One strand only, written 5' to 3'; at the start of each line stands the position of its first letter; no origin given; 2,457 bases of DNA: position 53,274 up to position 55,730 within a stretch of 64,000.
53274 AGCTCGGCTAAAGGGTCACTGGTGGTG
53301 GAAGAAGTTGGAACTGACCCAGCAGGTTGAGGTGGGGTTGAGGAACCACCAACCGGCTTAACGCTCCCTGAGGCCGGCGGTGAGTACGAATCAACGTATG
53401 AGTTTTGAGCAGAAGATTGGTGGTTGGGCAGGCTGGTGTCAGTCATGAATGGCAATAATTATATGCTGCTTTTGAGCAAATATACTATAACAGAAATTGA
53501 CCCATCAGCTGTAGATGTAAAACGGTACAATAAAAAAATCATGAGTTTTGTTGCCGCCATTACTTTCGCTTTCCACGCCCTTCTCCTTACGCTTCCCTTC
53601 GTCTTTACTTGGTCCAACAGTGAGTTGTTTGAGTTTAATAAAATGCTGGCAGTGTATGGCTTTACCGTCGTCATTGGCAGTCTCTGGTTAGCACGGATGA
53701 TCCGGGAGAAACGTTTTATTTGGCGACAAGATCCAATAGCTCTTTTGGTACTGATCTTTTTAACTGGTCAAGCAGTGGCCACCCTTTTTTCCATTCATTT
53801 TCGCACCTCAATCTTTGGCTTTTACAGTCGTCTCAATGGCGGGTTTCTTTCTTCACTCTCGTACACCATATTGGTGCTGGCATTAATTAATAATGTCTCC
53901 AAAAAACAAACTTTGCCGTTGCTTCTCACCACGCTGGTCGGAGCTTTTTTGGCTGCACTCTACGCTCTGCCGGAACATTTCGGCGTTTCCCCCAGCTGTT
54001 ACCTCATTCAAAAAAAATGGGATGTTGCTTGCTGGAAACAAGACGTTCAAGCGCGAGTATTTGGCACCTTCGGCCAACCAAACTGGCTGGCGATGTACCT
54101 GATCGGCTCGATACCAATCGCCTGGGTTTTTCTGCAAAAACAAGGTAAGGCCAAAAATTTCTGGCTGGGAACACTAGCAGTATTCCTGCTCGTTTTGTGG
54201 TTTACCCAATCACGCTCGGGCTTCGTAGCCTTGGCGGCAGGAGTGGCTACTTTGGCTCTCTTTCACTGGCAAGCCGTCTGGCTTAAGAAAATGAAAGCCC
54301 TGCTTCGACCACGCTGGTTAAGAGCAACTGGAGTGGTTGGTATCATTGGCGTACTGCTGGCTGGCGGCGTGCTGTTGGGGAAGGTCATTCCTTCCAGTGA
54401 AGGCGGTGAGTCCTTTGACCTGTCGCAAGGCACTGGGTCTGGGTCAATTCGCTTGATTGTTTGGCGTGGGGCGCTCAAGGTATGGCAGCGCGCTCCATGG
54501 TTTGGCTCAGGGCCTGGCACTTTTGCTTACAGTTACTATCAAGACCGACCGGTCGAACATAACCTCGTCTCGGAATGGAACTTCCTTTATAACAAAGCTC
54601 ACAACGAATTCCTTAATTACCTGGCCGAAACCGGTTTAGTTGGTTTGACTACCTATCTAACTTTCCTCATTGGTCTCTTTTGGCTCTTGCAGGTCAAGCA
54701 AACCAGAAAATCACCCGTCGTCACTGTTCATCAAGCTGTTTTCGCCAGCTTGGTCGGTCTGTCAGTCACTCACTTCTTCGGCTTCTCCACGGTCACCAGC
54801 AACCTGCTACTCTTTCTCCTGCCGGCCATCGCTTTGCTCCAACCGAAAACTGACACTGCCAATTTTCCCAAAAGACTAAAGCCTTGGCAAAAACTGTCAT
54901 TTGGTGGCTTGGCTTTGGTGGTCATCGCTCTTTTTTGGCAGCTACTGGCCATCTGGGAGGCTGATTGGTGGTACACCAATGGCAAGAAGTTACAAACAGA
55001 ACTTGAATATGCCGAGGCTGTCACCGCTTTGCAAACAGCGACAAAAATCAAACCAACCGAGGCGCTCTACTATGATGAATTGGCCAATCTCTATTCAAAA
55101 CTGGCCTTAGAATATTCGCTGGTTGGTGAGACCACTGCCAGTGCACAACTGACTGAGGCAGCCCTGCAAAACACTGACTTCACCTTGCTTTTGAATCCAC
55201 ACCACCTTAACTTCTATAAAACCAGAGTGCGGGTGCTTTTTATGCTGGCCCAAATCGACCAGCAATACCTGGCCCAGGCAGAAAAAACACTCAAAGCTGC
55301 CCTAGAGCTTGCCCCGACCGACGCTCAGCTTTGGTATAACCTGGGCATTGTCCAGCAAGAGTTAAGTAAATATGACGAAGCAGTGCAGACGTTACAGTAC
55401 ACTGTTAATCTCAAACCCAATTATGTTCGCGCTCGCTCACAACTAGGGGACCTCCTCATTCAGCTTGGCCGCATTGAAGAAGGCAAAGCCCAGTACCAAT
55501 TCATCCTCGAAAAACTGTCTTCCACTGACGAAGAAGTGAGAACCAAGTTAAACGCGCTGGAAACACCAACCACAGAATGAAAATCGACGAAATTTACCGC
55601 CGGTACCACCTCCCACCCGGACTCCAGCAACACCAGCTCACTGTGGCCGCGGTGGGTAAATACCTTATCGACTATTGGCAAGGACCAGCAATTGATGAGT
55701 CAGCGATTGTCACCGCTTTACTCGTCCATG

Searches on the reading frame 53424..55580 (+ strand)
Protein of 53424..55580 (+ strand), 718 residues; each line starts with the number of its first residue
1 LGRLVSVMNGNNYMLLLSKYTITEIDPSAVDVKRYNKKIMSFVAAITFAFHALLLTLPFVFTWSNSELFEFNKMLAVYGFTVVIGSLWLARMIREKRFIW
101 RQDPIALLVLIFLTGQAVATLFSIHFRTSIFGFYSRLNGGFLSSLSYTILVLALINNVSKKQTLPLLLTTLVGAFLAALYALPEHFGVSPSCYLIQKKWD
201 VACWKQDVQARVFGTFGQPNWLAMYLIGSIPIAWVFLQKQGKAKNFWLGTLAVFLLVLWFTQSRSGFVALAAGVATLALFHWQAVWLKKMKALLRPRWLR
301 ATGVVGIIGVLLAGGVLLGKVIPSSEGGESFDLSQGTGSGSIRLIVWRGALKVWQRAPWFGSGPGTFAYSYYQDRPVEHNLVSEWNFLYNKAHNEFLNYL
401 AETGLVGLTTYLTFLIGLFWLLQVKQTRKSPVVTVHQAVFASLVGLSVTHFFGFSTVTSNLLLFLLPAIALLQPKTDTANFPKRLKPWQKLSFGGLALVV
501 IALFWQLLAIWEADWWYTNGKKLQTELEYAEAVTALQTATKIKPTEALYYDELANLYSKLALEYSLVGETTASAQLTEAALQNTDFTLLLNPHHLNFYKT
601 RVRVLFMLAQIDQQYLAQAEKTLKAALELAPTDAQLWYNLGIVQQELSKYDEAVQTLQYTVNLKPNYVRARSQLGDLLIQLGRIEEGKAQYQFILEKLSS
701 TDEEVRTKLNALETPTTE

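Call 50: search_protein_families(library=pfam, proteins=[window:53424-55580:+], max_evalue=0.00001)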
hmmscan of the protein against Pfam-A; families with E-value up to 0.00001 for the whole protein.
window:53424-55580:+ (718 aa): 11 families
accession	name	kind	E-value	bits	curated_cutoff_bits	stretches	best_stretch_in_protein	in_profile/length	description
PF04932.20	Wzy_C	-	2.5e-18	66.7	31.7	1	251-411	3-148/149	O-Antigen ligase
PF13414.12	TPR_11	-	1.5e-13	50.6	26.8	0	613-647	7-41/42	TPR repeat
PF13431.12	TPR_17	-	4.5e-12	45.7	24.4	1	623-655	2-34/34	Tetratricopeptide repeat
PF14559.12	TPR_19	-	4.2e-08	33.8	25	0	649-691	6-48/68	Tetratricopeptide repeat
PF07719.23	TPR_2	-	1e-07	32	27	0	634-667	1-34/34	Tetratricopeptide repeat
PF13181.12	TPR_8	-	1.7e-07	31.3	25.7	0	634-665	1-32/34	Tetratricopeptide repeat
PF00515.34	TPR_1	-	2e-07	31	27.8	0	634-667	1-34/34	Tetratricopeptide repeat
PF23914.1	TPR_CcmH_CycH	-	6e-07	29.9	42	0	610-701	26-116/158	Cytochrome c-type biogenesis protein H TPR domain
PF13371.12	TPR_9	-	1.6e-06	28.5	35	0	613-667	8-62/73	Tetratricopeptide repeat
PF13428.12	TPR_14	-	4.3e-06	27.3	23.5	0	609-641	10-42/44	Tetratricopeptide repeat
PF13432.12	TPR_16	-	5.4e-06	27.2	32.7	0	612-661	9-58/65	Tetratricopeptide repeat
